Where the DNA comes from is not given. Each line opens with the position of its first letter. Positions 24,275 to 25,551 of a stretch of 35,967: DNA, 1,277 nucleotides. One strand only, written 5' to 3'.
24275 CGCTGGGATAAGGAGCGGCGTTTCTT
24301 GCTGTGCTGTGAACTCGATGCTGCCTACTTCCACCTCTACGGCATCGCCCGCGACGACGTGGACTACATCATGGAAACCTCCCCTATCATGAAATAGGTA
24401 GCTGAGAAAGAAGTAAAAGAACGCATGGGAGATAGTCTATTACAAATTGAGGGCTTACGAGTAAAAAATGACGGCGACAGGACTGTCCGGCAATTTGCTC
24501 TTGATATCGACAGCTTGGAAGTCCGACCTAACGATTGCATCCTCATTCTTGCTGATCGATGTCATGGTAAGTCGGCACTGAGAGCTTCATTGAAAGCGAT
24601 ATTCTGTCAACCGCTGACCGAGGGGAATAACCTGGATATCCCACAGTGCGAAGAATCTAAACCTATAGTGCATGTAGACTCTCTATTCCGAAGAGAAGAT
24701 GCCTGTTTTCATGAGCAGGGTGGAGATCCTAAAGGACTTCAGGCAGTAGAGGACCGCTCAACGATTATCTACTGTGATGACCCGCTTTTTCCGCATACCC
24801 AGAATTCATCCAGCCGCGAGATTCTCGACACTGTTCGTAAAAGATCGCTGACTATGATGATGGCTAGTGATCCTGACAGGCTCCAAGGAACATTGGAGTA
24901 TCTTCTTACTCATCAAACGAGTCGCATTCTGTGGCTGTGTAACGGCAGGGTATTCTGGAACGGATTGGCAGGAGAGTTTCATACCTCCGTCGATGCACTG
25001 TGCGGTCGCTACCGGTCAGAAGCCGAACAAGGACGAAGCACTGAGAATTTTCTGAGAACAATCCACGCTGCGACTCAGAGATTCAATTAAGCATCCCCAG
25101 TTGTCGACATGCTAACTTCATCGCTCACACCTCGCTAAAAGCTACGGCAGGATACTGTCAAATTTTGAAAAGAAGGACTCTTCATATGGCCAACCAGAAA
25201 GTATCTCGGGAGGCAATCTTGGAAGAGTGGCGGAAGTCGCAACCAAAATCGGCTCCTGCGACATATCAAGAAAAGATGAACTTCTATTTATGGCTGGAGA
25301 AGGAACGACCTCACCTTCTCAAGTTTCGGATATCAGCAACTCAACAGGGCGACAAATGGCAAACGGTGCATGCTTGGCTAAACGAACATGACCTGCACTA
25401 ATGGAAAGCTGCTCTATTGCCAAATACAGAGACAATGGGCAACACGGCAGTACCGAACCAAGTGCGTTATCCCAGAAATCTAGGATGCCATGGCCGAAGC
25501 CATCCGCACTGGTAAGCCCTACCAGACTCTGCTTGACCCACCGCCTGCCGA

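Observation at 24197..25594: Diverged second copy of the methyltransferase 3' end, split in two by a ~1 kb insert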

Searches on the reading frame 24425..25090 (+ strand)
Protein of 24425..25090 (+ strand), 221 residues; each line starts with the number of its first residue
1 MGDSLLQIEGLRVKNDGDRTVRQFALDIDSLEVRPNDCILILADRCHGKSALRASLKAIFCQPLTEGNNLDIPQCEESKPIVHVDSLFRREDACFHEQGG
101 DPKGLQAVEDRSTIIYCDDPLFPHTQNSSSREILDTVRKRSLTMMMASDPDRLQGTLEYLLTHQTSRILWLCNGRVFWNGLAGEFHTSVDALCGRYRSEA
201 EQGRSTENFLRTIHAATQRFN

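Call 6: search_protein_families(library=pfam, proteins=[window:24425-25090:+], max_evalue=0.01)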
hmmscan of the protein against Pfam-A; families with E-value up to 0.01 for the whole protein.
window:24425-25090:+ (221 aa): 0 families

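Call 7: search_protein_families(library=padloc, proteins=[window:24425-25090:+], max_evalue=0.01)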
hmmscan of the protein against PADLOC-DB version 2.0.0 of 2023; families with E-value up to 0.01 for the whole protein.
window:24425-25090:+ (221 aa): 0 families

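Call 30: search_protein_families(library=ncbifam, proteins=[window:24425-25090:+], max_evalue=0.01)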
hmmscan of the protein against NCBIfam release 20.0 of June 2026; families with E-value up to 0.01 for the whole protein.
window:24425-25090:+ (221 aa): 0 families

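Call 31: find_homologous_proteins(query=window:24425-25087:+, max_evalue=0.001)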
Query window:24425-25087:+ (221 aa): 6 proteins with E <= 0.001 among 143 candidates.
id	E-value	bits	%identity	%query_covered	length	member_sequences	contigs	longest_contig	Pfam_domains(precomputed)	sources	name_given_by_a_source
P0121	3.3e-147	506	100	100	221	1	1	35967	-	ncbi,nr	ncbi:MAG: hypothetical protein HY268_20285 [Deltaproteobacteria bacterium]|nr:hypothetical protein [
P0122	1.7e-113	396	81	100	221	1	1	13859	-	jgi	jgi:hypothetical protein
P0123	1.1e-96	341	69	100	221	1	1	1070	-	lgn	-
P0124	3.5e-89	316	86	74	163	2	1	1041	-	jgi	-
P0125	1.4e-83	298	73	81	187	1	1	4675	-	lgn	-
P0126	1.3e-62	229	67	71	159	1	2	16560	-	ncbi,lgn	-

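Call 32: find_encoding_contigs(protein=P0122, flank=10000, max_places=3)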
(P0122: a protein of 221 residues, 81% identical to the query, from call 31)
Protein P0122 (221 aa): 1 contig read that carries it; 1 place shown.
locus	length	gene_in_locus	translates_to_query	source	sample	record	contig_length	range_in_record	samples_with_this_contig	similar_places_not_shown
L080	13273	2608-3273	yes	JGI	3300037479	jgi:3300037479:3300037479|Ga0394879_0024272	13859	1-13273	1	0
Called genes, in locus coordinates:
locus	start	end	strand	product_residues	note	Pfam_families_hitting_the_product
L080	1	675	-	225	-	?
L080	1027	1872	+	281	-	-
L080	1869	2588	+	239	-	PF07505:DUF5131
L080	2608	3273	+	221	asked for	-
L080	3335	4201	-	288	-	PF06114:Peptidase_M78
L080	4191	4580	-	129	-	PF13560:HTH_31, PF01381:HTH_3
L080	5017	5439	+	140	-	PF01797:Y1_Tnp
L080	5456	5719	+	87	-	PF14452:Multi_ubiq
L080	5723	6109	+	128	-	PF14462:Prok-E2_E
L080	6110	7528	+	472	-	PF00899:ThiF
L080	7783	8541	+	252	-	-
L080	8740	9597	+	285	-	PF02518:HATPase_c (weak)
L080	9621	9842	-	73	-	-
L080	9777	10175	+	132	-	-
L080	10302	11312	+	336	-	-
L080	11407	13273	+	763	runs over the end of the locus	PF14457:Prok-E2_A, PF00899:ThiF, PF14464:Prok-JAB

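Call 33: find_encoding_contigs(protein=P0126, flank=10000, max_places=3)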
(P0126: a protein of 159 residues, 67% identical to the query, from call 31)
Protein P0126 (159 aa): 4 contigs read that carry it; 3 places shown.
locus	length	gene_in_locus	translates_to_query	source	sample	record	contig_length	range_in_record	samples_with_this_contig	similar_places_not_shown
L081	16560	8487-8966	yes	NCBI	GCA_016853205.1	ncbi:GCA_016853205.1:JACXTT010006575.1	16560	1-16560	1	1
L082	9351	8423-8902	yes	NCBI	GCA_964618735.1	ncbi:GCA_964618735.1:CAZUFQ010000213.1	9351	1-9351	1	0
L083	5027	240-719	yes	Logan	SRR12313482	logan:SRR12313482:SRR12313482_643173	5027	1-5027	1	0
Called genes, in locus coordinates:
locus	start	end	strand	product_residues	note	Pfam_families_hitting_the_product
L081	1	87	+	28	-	?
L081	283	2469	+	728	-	PF00271:Helicase_C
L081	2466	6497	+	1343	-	PF02384:N6_Mtase (weak), PF20473:MmeI_Mtase (faint), PF07669:Eco57I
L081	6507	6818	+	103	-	-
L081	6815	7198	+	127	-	-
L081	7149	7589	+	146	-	-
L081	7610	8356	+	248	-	-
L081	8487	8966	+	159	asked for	-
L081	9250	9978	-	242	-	PF08797:HIRAN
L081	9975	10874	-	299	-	PF07804:HipA_C (weak)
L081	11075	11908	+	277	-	-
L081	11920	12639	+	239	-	PF07505:DUF5131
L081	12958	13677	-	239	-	-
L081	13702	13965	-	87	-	-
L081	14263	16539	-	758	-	-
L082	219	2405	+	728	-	PF00271:Helicase_C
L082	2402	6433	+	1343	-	PF02384:N6_Mtase (weak), PF20473:MmeI_Mtase (faint), PF07669:Eco57I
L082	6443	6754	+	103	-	-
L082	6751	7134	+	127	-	-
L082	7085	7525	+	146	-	-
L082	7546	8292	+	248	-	-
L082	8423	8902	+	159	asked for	-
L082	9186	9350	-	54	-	?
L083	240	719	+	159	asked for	-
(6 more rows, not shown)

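Call 34: find_encoding_contigs(protein=P0125, flank=10000, max_places=3)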
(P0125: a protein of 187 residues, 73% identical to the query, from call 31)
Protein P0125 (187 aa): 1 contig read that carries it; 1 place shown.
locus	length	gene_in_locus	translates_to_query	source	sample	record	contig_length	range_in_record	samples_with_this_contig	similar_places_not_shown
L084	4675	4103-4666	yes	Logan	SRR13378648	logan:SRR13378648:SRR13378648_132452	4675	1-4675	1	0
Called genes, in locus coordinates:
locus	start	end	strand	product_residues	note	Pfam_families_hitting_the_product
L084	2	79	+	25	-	?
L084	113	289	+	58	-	-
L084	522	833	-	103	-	-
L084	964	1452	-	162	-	-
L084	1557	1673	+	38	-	-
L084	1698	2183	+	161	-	PF04306:DUF456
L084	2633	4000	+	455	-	PF20466:MmeI_TRD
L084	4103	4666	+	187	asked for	-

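Call 64: predict_structure(alignment_id=A6)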
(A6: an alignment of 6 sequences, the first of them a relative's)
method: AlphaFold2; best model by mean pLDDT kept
length: 221 residues; sequences in the alignment: 6
mean_pLDDT: 35.0   pTM: 0.29
mean pLDDT of the five models: 35.0, 35.0, 33.0, 32.4, 32.2
residues with pLDDT >= 90: 0; 70-90: 0; 50-70: 8; < 50: 213
segments of 3 or more residues with pLDDT < 50: 1-167, 169-179, 188-221
pLDDT, mean of each block of 10 residues (from residue 1): 22 22 26 40 39 43 27 24 30 32 35 35 32 31 28 40 44 44 51 41 42 41 31
secondary structure, 60 per line:
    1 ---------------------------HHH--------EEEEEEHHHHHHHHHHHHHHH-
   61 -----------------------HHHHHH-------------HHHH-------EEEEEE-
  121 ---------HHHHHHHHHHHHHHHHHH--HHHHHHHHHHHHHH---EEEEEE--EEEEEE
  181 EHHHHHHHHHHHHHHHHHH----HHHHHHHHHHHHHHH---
elements in order: E39-44 H45-59 H84-89 H103-106 E114-119 H130-147 H150-163 E167-172 E175-181 H182-199 H204-218

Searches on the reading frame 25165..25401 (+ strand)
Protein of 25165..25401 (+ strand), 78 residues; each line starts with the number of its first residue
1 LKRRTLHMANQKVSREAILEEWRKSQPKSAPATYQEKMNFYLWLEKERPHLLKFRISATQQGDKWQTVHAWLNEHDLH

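Call 6: search_protein_families(library=pfam, proteins=[window:25165-25401:+], max_evalue=0.01)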
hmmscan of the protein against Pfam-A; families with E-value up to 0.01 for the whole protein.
window:25165-25401:+ (78 aa): 0 families

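Call 7: search_protein_families(library=padloc, proteins=[window:25165-25401:+], max_evalue=0.01)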
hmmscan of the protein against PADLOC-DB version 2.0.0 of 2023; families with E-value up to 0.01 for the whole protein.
window:25165-25401:+ (78 aa): 0 families

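Call 30: search_protein_families(library=ncbifam, proteins=[window:25165-25401:+], max_evalue=0.01)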
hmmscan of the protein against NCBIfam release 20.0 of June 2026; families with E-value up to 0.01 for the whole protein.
window:25165-25401:+ (78 aa): 0 families

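Call 47: find_homologous_proteins(query=window:25165-25398:+, max_evalue=0.01)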
Query window:25165-25398:+ (78 aa): 3 proteins with E <= 0.01 among 3 candidates.
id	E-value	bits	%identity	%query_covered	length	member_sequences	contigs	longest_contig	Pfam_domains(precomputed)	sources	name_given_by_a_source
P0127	2.3e-41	157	100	91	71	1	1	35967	-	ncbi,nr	ncbi:MAG: hypothetical protein HY268_20290 [Deltaproteobacteria bacterium]|nr:hypothetical protein [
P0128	1.4e-30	123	79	90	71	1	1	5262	-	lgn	-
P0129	5.0e-30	121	79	90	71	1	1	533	-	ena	-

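Call 48: find_encoding_contigs(protein=P0128, flank=10000, max_places=3)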
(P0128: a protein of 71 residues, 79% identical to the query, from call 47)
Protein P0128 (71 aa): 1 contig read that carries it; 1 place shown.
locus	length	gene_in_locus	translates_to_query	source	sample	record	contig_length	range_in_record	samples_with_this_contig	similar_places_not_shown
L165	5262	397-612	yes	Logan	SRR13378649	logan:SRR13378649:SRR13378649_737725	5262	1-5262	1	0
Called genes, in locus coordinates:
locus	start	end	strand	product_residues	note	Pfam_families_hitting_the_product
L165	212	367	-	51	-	-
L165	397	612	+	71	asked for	-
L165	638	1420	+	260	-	-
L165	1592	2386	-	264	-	-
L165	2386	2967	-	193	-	-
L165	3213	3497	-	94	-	-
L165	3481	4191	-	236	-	-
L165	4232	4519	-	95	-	-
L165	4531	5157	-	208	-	PF18563:TubC_N (weak)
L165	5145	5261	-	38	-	?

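Call 49: find_encoding_contigs(protein=P0129, flank=10000, max_places=3)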
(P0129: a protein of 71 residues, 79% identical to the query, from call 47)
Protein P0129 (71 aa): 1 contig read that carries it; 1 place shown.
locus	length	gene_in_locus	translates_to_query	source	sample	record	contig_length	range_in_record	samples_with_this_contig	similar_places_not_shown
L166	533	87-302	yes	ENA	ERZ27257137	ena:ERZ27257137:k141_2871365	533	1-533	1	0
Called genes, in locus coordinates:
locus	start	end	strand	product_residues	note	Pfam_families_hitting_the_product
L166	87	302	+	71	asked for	-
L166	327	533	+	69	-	?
